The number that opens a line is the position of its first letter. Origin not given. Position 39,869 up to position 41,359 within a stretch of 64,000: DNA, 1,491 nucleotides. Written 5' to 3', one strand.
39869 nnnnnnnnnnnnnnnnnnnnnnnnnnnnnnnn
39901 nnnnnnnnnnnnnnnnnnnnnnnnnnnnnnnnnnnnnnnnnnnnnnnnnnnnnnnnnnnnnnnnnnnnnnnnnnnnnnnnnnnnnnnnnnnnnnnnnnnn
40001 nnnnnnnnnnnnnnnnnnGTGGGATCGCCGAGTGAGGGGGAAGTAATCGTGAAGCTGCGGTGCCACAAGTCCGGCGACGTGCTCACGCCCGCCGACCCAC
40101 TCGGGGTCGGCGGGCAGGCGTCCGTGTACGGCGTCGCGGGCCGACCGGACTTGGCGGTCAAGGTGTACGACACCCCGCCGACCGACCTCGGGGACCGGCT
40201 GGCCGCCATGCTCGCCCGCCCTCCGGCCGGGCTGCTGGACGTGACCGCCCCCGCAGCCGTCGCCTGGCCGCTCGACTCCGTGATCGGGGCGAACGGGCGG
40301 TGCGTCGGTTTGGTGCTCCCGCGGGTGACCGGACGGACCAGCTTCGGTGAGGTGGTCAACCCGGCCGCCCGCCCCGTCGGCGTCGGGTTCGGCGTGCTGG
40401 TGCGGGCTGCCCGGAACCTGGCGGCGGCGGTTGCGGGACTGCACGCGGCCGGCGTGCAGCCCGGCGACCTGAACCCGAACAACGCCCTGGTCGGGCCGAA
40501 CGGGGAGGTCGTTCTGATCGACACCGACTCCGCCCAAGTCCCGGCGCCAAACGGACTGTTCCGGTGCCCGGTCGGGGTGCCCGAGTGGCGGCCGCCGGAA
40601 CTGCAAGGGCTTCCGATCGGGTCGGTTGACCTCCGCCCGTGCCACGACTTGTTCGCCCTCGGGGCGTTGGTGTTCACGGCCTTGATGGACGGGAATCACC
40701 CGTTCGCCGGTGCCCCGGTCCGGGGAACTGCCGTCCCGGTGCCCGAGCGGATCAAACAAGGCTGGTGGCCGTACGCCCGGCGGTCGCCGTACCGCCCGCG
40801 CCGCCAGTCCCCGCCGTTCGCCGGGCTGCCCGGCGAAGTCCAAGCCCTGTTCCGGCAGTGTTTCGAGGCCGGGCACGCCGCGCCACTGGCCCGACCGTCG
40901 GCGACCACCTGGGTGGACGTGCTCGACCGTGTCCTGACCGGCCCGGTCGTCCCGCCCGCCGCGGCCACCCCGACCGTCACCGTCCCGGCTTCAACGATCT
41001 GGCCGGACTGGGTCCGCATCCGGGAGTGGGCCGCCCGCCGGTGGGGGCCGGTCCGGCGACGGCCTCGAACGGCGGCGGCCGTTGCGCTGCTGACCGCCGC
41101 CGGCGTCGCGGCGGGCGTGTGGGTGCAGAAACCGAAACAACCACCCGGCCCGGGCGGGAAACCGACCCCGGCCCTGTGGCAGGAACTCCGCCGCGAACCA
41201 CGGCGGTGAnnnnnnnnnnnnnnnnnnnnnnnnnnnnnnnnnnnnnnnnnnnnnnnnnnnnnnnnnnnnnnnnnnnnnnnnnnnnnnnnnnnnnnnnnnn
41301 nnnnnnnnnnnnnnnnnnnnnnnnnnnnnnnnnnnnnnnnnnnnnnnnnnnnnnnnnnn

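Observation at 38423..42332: ParB-led operon with a TerY vWA and kinase but no phosphatase, plus a secreted coiled-coil protein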

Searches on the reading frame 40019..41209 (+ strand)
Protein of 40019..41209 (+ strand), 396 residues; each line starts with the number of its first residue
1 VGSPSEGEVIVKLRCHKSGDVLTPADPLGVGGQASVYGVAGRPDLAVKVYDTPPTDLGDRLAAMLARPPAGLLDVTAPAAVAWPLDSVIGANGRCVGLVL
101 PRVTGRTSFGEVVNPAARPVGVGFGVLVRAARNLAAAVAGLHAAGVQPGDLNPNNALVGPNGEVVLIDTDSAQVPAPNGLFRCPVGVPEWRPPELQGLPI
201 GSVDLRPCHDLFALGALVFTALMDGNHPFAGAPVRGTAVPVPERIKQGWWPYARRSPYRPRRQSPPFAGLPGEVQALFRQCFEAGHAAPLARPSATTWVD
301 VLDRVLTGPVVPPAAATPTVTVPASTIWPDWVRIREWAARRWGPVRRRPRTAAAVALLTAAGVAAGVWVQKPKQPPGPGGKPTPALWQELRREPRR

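Call 3: search_protein_families(library=pfam, proteins=[window:40019-41209:+], max_evalue=0.01)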
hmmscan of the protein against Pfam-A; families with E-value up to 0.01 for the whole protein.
window:40019-41209:+ (396 aa): 2 families
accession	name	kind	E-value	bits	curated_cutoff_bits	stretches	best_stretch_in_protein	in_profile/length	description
PF00069.31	Pkinase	-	3.6e-07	30.3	31.7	1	129-233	102-201/263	Protein kinase domain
PF06293.20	Kdo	-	0.0029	17.5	21.3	1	132-173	125-170/207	Lipopolysaccharide kinase (Kdo/WaaP) family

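Call 5: search_protein_families(library=pfam, proteins=[window:40019-41209:+], max_evalue=1)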
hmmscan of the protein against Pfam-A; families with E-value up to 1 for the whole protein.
window:40019-41209:+ (396 aa): 3 families
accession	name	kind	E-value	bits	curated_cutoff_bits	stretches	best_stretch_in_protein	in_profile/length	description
PF00069.31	Pkinase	-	3.6e-07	30.3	31.7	1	129-233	102-201/263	Protein kinase domain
PF06293.20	Kdo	-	0.0029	17.5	21.3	1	132-173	125-170/207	Lipopolysaccharide kinase (Kdo/WaaP) family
PF13801.11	Metal_resist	-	0.26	11.9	29.2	0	353-385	3-33/125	Heavy-metal resistance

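Call 6: search_protein_families(library=padloc, proteins=[window:40019-41209:+], max_evalue=1)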
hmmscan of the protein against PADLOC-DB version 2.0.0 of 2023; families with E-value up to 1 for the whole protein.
window:40019-41209:+ (396 aa): 11 families
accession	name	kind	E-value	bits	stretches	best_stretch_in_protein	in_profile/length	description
PDLC04054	PD-T4-6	-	1.2e-06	26.2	1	98-234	88-218/347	-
PDLC04064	PD-T4-6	-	9.9e-06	22.7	1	118-249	116-236/369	-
PDLC04053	PD-T4-6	-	2.4e-05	21.9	1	128-233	113-215/311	-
PDLC03921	MkoA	-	7.1e-05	18.6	1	129-169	591-632/1607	-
PDLC04042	PD-T4-6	-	9.2e-05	20.2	1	28-233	17-216/292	-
PDLC04047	PD-T4-6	-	0.0001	19.5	1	128-238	114-221/327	-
PDLC04138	mad6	-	0.00016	18.7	1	126-313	154-321/659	mads_6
PDLC04043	PD-T4-6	-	0.00035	17.7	1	131-237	121-225/452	-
PDLC04039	PD-T4-6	-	0.0007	16.7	1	133-233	122-219/458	-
PDLC03920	MkoA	-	0.0087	12.3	1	126-230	123-222/1112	-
PDLC04059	PD-T4-6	-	0.088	9.8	1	129-170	114-156/433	-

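Call 7: search_protein_families(library=ncbifam, proteins=[window:40019-41209:+], max_evalue=1)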
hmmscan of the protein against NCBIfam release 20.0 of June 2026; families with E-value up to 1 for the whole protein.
window:40019-41209:+ (396 aa): 8 families
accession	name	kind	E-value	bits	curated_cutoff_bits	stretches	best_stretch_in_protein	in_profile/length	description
NF038150.1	lanthi_synth_IV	equivalog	4e-12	45.3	650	1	127-246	300-412/851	class IV lanthionine synthetase LanL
NF038151.1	lanthi_synth_III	equivalog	4.3e-07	28.7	575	1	128-173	339-384/833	class III lanthionine synthetase LanKC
NF002475.0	PRK01723.1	equivalog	6.7e-05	22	142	1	132-177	150-195/241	3-deoxy-D-manno-octulosonic acid kinase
NF047741.1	antiphage_MADS6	equivalog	0.00013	20.6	460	1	128-232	302-406/612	methylation-associated defense system protein kinase MAD6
TIGR03724.2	arch_bud32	equivalog_domain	0.0017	17.9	125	1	130-169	90-128/193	KEOPS complex kinase/ATPase Bud32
NF009651.0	PRK13184.1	equivalog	0.0079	14.2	839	1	128-172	116-160/932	serine/threonine-protein kinase PknD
NF052427.1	StpK7MSMEG_1200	equivalog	0.1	11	900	1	104-229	90-209/601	serine/threonine protein kinase StpK7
NF011463.0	PRK14879.1-4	equivalog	0.28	10.6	188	1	133-169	122-157/237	Kae1-associated kinase Bud32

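Call 10: find_homologous_proteins(query=window:40019-41209:+)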
Query window:40019-41209:+ (396 aa): 33 proteins with E <= 0.001 among 8000 candidates.
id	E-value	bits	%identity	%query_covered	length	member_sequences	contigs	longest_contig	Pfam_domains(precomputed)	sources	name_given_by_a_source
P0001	1.9e-254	862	100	97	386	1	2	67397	PF00069.32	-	-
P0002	1.9e-195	668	79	97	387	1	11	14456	PF00069.32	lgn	-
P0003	3.0e-190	651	77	97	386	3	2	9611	PF00069.32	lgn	-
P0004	6.7e-189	646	76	97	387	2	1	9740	PF00069.32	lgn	-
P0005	4.4e-183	627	74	97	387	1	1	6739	PF00069.32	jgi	jgi:DNA-binding helix-hairpin-helix protein with protein kinase domain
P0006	5.0e-182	624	75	97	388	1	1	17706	PF00069.32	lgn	-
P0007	2.3e-168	579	75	91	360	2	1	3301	PF00069.32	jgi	jgi:DNA-binding helix-hairpin-helix protein with protein kinase domain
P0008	1.3e-136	474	55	97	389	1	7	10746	PF00069.32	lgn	-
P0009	2.7e-66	243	47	74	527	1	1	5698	PF00069.32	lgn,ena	-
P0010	1.0e-65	241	45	74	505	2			PF00069.32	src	-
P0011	1.6e-62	230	42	71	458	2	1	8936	PF00069.32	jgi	jgi:DNA-binding helix-hairpin-helix protein with protein kinase domain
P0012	2.5e-58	216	45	70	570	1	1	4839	PF00069.32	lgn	-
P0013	3.6e-58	216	44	66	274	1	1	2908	PF00069.32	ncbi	ncbi:MAG TPA: hypothetical protein VGB77_20715, partial [Abditibacteriaceae bacterium]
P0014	1.3e-56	211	43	73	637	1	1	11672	PF00069.32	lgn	-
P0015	5.1e-56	209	43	74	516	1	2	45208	PF00069.32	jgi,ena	-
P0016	8.4e-56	208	44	74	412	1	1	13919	PF00069.32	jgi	jgi:DNA-binding helix-hairpin-helix protein with protein kinase domain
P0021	4.9e-49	186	40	72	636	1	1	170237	-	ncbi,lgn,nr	ncbi:MAG: hypothetical protein HZB53_02105 [Chloroflexi bacterium]|nr:hypothetical protein [Chlorofl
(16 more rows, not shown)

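Call 11: find_encoding_contigs(protein=P0006, flank=10000, max_places=3)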
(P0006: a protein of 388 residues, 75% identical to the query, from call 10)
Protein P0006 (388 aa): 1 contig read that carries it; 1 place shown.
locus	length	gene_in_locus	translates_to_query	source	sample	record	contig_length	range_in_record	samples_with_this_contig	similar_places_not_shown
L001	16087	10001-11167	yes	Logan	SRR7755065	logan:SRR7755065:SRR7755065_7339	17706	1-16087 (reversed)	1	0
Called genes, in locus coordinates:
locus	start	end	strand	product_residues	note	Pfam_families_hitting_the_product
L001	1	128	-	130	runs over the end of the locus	PF23907:DUF7249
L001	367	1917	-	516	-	PF09609:Cas_GSU0054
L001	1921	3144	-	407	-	PF09617:Cas_GSU0053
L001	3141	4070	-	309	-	-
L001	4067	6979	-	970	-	PF00270:DEAD (weak), PF04851:ResIII (faint), PF22590:Cas3-like_C_2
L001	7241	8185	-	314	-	-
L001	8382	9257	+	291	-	PF02195:ParB_N, PF17762:HTH_ParB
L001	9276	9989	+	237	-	PF00092:VWA, PF13519:VWA_2 (weak)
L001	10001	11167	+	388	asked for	PF00069:Pkinase (weak)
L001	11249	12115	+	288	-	-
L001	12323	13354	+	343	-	-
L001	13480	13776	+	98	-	-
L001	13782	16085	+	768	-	?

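Call 12: find_encoding_contigs(protein=P0002, flank=10000, max_places=4)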
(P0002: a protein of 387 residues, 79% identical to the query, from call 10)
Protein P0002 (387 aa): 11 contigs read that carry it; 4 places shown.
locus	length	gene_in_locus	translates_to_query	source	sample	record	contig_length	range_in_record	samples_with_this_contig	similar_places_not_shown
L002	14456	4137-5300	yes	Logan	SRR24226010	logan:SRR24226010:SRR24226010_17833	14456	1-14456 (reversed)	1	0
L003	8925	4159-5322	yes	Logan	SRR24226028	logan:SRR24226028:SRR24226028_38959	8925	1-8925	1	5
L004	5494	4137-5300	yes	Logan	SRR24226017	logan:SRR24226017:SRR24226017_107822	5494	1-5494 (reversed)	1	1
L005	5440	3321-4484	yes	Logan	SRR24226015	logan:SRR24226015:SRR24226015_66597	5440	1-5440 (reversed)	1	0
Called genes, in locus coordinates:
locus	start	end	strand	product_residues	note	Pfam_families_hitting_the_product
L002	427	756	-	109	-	-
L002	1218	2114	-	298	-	-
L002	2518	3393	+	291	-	PF02195:ParB_N, PF17762:HTH_ParB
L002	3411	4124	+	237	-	PF00092:VWA (weak)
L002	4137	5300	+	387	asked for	PF00069:Pkinase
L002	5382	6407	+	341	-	-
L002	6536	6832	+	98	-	-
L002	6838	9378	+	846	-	PF08751:TrwC, PF01443:Viral_helicase1 (faint), PF13245:AAA_19, PF13604:AAA_30, PF22232:TraI_hel_assoc_N, PF18335:SH3_13 (weak)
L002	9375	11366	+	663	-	PF02534:T4SS-DNA_transf, PF10412:TrwB_AAD_bind, PF12696:TraG-D_C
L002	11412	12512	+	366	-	PF05063:MT-A70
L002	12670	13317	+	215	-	-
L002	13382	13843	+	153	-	-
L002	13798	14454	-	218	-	?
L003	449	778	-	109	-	-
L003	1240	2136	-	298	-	-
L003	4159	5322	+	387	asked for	PF00069:Pkinase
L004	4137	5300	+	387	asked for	PF00069:Pkinase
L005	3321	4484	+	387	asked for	PF00069:Pkinase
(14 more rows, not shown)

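Call 13: find_encoding_contigs(protein=P0008, flank=10000, max_places=3)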
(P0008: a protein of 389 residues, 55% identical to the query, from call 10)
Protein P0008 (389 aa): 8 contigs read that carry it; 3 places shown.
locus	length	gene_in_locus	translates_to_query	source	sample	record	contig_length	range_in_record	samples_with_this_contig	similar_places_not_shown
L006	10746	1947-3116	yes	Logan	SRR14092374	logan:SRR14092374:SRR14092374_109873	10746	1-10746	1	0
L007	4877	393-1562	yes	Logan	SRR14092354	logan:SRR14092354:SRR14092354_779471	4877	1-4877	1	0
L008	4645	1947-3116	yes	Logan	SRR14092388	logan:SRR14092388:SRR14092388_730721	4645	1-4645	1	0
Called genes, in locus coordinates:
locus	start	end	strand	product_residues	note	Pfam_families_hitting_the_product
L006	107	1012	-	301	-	-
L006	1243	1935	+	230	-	PF00092:VWA, PF13519:VWA_2 (weak)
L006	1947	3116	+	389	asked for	PF00069:Pkinase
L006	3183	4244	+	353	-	-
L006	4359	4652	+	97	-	-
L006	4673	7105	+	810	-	PF08751:TrwC, PF05970:PIF1 (weak), PF13245:AAA_19, PF13604:AAA_30, PF01443:Viral_helicase1 (faint), PF22232:TraI_hel_assoc_N (weak), PF18335:SH3_13 (weak)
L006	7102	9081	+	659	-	PF02534:T4SS-DNA_transf, PF10412:TrwB_AAD_bind, PF12696:TraG-D_C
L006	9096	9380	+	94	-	-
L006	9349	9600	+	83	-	PF12728:HTH_17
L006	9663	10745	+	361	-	?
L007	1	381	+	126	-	?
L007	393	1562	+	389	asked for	PF00069:Pkinase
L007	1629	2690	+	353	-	-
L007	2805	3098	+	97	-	-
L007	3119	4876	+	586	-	?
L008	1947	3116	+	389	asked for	PF00069:Pkinase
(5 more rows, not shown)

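Call 14: find_encoding_contigs(protein=P0015, flank=8000, max_places=2)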
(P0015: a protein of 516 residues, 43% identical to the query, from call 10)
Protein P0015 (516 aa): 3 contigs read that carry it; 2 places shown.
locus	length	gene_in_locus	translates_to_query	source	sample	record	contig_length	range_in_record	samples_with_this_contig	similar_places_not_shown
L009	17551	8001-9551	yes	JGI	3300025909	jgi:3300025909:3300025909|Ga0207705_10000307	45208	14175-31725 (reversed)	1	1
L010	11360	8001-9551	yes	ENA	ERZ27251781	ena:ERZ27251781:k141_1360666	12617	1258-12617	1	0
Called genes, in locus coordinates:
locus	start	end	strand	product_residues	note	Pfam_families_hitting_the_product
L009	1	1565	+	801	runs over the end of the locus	PF07635:PSCyt1 (weak), PF13442:Cytochrome_CBB3 (faint), PF03781:FGE-sulfatase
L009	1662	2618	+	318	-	PF00056:Ldh_1_N, PF02866:Ldh_1_C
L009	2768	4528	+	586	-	-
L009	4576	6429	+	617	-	-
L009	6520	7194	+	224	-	PF00092:VWA, PF13519:VWA_2 (weak)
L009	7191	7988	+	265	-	PF13672:PP2C_2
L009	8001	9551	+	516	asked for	PF00069:Pkinase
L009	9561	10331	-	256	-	-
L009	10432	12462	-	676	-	PF02922:CBM_48, PF00128:Alpha-amylase, PF02806:Alpha-amylase_C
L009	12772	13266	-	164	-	-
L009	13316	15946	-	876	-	PF00211:Guanylate_cyc, PF13191:AAA_16 (faint), PF25872:HTH_77 (weak), PF13424:TPR_12 (weak), PF00515:TPR_1 (faint), PF13424:TPR_12, PF17874:TPR_MalT (weak), PF13424:TPR_12, +3 more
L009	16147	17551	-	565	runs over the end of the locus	PF02018:CBM_4_9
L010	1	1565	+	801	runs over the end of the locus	PF07635:PSCyt1 (weak), PF13442:Cytochrome_CBB3 (faint), PF03781:FGE-sulfatase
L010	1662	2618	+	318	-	PF00056:Ldh_1_N, PF02866:Ldh_1_C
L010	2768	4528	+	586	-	-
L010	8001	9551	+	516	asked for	PF00069:Pkinase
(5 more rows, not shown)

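Call 15: find_encoding_contigs(protein=P0021, flank=8000, max_places=2)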
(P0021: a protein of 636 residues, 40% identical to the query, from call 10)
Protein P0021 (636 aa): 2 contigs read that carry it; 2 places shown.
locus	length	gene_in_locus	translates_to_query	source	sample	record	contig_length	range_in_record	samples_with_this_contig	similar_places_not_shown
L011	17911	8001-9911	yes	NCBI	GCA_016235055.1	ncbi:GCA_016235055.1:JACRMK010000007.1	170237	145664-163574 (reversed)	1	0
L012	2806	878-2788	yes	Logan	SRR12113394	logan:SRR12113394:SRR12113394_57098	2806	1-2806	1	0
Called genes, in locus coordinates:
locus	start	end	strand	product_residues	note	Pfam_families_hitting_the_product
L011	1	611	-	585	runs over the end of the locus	PF20154:LNT_N, PF00795:CN_hydrolase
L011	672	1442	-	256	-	PF00106:adh_short, PF08659:KR, PF13561:adh_short_C2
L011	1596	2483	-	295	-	-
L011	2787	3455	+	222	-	-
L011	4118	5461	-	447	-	PF02310:B12-binding (weak), PF04055:Radical_SAM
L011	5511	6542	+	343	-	PF00296:Bac_luciferase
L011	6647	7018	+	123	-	-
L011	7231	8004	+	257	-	PF13672:PP2C_2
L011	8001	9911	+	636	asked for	-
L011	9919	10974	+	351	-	PF07885:Ion_trans_2, PF02254:TrkA_N, PF02080:TrkA_C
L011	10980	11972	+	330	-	PF00676:E1_dh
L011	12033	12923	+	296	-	PF02086:MethyltransfD12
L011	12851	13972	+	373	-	PF09566:RE_SacI_N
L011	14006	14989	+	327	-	PF02779:Transket_pyr, PF02780:Transketolase_C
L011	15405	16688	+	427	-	PF00364:Biotin_lipoyl, PF02817:E3_binding, PF00198:2-oxoacid_dh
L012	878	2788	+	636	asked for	-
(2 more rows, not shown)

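Call 16: find_encoding_contigs(protein=P0016, flank=8000, max_places=2)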
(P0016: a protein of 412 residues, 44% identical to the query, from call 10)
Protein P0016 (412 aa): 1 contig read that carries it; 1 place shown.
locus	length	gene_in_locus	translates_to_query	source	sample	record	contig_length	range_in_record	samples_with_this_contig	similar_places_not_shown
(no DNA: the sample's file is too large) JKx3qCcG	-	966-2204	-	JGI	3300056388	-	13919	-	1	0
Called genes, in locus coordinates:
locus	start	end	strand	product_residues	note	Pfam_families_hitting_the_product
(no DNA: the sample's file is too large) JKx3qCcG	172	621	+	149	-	PF20226:DUF6585 (weak)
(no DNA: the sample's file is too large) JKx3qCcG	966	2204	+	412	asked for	PF00069:Pkinase (faint)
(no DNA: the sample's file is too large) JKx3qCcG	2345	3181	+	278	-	PF00092:VWA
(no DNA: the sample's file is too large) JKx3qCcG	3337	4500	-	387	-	-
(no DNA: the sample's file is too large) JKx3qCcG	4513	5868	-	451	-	-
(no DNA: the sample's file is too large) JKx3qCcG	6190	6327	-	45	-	-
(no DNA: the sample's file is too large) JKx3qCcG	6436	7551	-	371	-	PF01609:DDE_Tnp_1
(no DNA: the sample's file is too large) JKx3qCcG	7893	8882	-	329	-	PF02899:Phage_int_SAM_1 (weak), PF00589:Phage_integrase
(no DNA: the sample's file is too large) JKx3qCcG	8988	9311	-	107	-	-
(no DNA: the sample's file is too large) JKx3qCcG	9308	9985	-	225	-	PF00142:Fer4_NifH (weak), PF01656:CbiA, PF02374:ArsA_ATPase (weak), PF07015:VirC1, PF09140:MipZ, PF10609:ParA, PF13481:AAA_25 (weak), PF13614:AAA_31, +2 more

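Call 18: find_related_loci(query=window:40049-41209:+, collection=genome_contigs, flank=10000)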
Query window:40049-41209:+ (386 aa) in genome_contigs; peptide patterns used: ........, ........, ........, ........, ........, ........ (x = any residue, [..] = any of these).
128 stretches matched a pattern, but none encodes a relative of the query by tblastn (E <= 1e-3).

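Call 20: search_dna_similar(query=window:40049-41209:+, collection=plasmids, mode=protein, max_rows=20)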
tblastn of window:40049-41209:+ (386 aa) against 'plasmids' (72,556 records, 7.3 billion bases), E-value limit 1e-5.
Records with a match: 51; places in all: 51; records where one place covers at least 80% of the query: 0.
Best place of each record, by identity: <60% 51.
By first word of the organism name: Escherichia 9; Rhizobium 8; Pseudomonas 7; Sinorhizobium 7; Deinococcus 3; Cupriavidus 2; Sphingomonas 2; Trichormus 2; Mesorhizobium 2; Granulicella 1; and 8 more.
By predicted mobility (MOB-suite, as given by PLSDB): non-mobilizable 24; conjugative 23; mobilizable 4.
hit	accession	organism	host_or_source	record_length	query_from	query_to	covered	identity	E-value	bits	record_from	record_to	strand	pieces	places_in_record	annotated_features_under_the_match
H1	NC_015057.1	Granulicella tundricola MP5ACTX9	-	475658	1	292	76%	36.0%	3e-35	144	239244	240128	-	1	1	hypothetical protein | PP2C family serine/threonine-protein phosphatase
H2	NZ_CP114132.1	Escherichia coli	pig,gut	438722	8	293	74%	36.7%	1e-31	134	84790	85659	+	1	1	yegI: protein kinase YegI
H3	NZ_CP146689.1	Escherichia coli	Homo sapiens,cell culture,Colon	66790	8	295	75%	36.1%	1e-31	134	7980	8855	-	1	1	none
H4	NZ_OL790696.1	Escherichia coli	-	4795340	8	295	75%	35.8%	3e-30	130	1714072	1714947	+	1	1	none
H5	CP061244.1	Escherichia coli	Homo sapiens,cell culture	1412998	8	295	75%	35.8%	3e-30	129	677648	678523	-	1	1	hypothetical protein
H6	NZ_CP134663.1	Escherichia coli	Larus michahellis,bacteria,cloaca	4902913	7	293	74%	35.9%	3e-30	129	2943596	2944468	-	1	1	none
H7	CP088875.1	Escherichia coli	Homo sapiens,blood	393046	8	293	74%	36.0%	4e-31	132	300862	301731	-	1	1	yegI: protein kinase YegI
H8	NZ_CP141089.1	Escherichia coli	Homo sapiens,Infected Human Urine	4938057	7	295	75%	35.3%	2e-29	127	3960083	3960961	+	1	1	none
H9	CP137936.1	Escherichia coli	Homo sapiens,other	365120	8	295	75%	35.5%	2e-29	127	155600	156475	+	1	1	yegI: protein kinase YegI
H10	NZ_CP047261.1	Pseudomonas syringae pv. maculicola str. ES4326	-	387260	9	293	74%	34.8%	6e-20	99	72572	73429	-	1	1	hypothetical protein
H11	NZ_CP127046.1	Pseudomonas amygdali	Cucumis sativus,Culture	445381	9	293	74%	34.8%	6e-20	99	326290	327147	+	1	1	hypothetical protein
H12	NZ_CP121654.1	Rhizobium sp. CB3171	Calliandra calothyrsus,cell culture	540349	9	298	75%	33.8%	3e-26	118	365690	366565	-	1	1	protein kinase domain-containing protein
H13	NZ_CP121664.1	Rhizobium sp. CB3090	Gliricidia sp.,cell culture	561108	9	298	75%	33.8%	7e-26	117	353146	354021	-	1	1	protein kinase domain-containing protein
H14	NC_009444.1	Pseudomonas fluorescens SBW25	-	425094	13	295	73%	34.4%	5e-20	100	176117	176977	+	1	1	hypothetical protein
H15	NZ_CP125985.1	Pseudomonas rhodesiae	cell culture,brewery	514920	18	295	72%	34.6%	1e-20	101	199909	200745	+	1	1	hypothetical protein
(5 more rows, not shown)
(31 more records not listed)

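Call 22: get_annotated_region(hit=H1, flank=5000)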
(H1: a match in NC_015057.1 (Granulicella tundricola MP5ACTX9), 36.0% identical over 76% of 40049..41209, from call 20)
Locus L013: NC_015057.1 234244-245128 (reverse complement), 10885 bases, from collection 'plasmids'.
description: Granulicella tundricola MP5ACTX9 plasmid pACIX901, complete sequence
organism: Granulicella tundricola MP5ACTX9 (NCBI taxid 1198114)
taxonomy: Bacteria; Acidobacteriota; Terriglobia; Terriglobales; Acidobacteriaceae; Granulicella; Granulicella tundricola; Granulicella tundricola MP5ACTX9
host: -; source: -; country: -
typing (MOB-suite, as given by PLSDB): non-mobilizable
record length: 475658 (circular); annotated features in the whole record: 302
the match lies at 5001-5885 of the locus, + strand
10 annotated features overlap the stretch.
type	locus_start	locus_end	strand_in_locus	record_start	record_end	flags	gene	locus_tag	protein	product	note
CDS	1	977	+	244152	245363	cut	-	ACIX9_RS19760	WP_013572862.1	DUF6569 family protein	-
CDS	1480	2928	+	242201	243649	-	-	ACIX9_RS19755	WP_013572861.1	DUF4139 domain-containing protein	-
CDS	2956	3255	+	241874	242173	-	-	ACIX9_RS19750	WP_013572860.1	hypothetical protein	-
CDS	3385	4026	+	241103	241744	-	-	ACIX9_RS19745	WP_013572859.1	VWA domain-containing protein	-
CDS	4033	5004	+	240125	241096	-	-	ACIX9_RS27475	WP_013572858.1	PP2C family serine/threonine-protein phosphatase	-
CDS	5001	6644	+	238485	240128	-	-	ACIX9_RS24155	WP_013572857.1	hypothetical protein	-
CDS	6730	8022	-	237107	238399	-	-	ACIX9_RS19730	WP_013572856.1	hypothetical protein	-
CDS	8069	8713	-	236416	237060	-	-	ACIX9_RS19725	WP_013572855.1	hypothetical protein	-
CDS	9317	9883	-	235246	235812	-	-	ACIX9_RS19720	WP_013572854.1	DNA-3-methyladenine glycosylase I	GO:0006284 - base-excision repair [Evidence IEA]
CDS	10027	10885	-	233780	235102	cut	-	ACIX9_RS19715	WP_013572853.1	sugar MFS transporter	GO:0055085 - transmembrane transport [Evidence IEA]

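Call 26: get_annotated_region(hit=H7, flank=4000)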
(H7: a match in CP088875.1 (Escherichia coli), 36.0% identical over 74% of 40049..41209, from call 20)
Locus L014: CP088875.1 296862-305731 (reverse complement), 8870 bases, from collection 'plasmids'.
description: Escherichia coli strain F17EC0245 plasmid pF17EC0245-1, complete sequence
organism: Escherichia coli (NCBI taxid 562)
taxonomy: Bacteria; Pseudomonadota; Gammaproteobacteria; Enterobacterales; Enterobacteriaceae; Escherichia; Escherichia coli
host: -; source: Homo sapiens,blood; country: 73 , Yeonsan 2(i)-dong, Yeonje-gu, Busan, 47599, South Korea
typing (MOB-suite, as given by PLSDB): non-mobilizable
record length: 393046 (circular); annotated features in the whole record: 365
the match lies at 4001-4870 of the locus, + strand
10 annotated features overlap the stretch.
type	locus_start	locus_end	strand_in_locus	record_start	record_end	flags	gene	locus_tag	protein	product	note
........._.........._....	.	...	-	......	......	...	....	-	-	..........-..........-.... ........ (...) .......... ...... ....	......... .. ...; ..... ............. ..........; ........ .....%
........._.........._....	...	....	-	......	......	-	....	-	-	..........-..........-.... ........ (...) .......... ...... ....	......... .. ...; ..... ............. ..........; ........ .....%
CDS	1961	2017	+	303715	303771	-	-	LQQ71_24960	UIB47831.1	type I toxin-antitoxin system Ibs family toxin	-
CDS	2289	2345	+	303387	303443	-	-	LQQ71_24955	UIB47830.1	type I toxin-antitoxin system Ibs family toxin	-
CDS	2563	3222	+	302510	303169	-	yegL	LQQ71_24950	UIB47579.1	VWA domain-containing protein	-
CDS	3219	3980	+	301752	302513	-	pphC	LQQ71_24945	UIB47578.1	protein-serine/threonine phosphatase PphC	-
CDS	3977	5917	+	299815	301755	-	yegI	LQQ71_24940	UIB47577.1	protein kinase YegI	-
CDS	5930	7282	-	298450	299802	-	yegD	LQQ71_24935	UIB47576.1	molecular chaperone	-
CDS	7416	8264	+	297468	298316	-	alkA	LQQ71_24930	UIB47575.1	DNA-3-methyladenine glycosylase 2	-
CDS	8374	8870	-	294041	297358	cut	dgcE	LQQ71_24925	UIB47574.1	diguanylate cyclase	-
